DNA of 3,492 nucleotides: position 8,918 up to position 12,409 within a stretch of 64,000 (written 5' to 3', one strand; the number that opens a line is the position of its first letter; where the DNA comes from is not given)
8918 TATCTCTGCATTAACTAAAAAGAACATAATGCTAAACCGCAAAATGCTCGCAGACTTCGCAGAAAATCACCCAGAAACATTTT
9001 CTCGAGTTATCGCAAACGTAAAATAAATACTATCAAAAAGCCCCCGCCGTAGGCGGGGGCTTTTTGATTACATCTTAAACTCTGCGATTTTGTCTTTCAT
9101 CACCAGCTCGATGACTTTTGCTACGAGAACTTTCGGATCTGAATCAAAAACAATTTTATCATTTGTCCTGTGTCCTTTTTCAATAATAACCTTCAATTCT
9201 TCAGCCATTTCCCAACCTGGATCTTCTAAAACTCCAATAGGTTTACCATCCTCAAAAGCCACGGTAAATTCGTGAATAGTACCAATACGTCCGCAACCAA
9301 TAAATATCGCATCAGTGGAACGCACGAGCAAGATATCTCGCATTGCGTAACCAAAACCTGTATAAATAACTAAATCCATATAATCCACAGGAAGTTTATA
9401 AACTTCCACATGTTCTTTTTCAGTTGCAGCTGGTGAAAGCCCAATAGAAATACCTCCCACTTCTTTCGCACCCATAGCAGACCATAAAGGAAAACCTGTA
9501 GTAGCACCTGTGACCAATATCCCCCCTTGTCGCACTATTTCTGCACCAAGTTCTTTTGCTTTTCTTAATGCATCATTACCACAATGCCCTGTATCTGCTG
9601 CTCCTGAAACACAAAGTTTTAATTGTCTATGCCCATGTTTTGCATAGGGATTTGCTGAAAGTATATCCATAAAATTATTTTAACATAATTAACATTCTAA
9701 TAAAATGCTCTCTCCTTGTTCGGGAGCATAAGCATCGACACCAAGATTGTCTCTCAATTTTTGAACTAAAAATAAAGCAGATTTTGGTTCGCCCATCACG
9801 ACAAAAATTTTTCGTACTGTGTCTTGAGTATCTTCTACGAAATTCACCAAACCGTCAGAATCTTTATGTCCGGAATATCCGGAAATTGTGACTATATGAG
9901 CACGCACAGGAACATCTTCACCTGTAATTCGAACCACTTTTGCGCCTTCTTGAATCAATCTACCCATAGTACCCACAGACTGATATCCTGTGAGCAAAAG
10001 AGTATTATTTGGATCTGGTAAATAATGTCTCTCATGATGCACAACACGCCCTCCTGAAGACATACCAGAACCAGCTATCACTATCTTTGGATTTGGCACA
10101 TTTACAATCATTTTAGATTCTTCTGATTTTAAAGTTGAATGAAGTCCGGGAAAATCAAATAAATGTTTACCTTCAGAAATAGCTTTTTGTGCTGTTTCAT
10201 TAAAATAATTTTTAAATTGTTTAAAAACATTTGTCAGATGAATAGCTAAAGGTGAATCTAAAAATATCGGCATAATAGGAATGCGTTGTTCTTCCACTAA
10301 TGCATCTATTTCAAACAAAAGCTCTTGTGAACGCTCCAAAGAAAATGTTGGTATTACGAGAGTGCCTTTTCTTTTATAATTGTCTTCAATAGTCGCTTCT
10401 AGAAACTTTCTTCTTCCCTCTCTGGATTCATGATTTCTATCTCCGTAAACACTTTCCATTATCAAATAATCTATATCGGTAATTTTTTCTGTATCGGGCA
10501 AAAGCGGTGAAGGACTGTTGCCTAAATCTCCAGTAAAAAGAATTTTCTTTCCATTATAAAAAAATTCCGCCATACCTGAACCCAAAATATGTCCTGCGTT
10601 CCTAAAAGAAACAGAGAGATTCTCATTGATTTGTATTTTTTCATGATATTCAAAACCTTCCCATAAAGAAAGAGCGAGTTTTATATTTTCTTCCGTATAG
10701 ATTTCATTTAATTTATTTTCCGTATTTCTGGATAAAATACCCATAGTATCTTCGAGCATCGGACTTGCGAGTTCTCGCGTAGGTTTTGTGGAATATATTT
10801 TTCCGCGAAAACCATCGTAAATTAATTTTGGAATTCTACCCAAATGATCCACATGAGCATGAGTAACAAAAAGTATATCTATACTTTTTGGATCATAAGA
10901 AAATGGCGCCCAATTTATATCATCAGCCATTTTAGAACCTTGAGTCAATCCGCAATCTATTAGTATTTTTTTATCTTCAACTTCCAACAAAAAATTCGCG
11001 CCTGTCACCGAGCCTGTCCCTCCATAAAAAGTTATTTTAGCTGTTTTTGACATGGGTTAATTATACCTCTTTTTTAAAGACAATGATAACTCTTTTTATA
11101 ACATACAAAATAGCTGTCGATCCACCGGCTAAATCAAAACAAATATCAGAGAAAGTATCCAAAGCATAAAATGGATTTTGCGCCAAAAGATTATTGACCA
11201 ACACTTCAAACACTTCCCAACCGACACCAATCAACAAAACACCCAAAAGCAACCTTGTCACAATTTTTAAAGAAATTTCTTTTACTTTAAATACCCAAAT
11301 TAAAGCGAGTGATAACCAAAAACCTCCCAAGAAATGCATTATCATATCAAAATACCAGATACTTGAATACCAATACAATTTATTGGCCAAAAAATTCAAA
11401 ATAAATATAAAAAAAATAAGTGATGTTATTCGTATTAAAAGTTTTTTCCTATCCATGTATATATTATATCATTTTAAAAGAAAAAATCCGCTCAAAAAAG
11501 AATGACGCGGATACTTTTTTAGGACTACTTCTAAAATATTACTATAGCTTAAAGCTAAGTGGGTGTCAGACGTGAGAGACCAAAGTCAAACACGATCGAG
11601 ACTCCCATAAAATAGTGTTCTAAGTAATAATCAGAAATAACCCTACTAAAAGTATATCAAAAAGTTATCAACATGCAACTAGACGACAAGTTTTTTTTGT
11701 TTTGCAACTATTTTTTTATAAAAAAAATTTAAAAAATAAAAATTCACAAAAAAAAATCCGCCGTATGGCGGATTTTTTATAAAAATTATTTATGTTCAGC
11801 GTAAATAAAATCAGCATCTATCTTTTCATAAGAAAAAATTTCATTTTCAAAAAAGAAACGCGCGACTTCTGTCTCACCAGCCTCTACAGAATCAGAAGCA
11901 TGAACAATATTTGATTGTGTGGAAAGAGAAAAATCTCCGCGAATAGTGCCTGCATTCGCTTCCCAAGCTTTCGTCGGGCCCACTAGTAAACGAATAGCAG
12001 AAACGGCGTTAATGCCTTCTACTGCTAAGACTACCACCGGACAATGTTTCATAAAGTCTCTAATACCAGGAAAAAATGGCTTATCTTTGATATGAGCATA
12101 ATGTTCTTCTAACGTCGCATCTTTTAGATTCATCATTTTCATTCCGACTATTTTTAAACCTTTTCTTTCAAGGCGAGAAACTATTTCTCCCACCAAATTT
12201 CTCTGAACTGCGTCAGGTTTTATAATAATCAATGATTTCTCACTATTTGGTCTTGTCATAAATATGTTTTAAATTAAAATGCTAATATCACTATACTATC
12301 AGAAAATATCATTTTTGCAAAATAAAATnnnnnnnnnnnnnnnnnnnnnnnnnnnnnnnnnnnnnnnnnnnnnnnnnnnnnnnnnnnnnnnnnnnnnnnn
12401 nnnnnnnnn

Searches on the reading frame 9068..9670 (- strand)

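Call 7: search_protein_families(library=pfam, proteins=[window:9068-9670:-])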
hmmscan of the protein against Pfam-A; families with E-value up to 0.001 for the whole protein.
window:9068-9670:- (200 aa): 1 family
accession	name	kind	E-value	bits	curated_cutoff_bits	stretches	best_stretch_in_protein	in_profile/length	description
PF18306.6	LDcluster4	-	9.4e-31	106.9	26.3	1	19-181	4-149/151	SLOG cluster4 family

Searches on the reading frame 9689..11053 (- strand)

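Call 7: search_protein_families(library=pfam, proteins=[window:9689-11053:-])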
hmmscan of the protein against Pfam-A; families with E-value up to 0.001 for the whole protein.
window:9689-11053:- (454 aa): 5 families
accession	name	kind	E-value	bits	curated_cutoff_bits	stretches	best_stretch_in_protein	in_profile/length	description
PF10996.14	Beta-Casp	-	1.7e-34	119.4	27.7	1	243-366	2-119/120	Beta-Casp domain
PF07521.17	RMMBL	-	2.1e-12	47.2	21.6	1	380-444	1-63/63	Zn-dependent metallo-hydrolase RNA specificity domain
PF00753.33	Lactamase_B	-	5.6e-12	46.5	22.7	1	21-78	9-64/196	Metallo-beta-lactamase superfamily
PF16661.11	Lactamase_B_6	-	1.1e-11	44.9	27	1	22-174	1-159/193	Metallo-beta-lactamase superfamily domain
PF12706.13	Lactamase_B_2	-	6.1e-09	36.2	27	1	29-207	2-171/200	Beta-lactamase superfamily domain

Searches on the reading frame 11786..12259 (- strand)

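Call 7: search_protein_families(library=pfam, proteins=[window:11786-12259:-])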
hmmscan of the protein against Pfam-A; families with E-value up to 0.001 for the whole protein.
window:11786-12259:- (157 aa): 1 family
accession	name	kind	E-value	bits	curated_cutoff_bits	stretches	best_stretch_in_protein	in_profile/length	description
PF00334.24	NDK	-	1.5e-49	167.8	27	1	7-141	1-135/135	Nucleoside diphosphate kinase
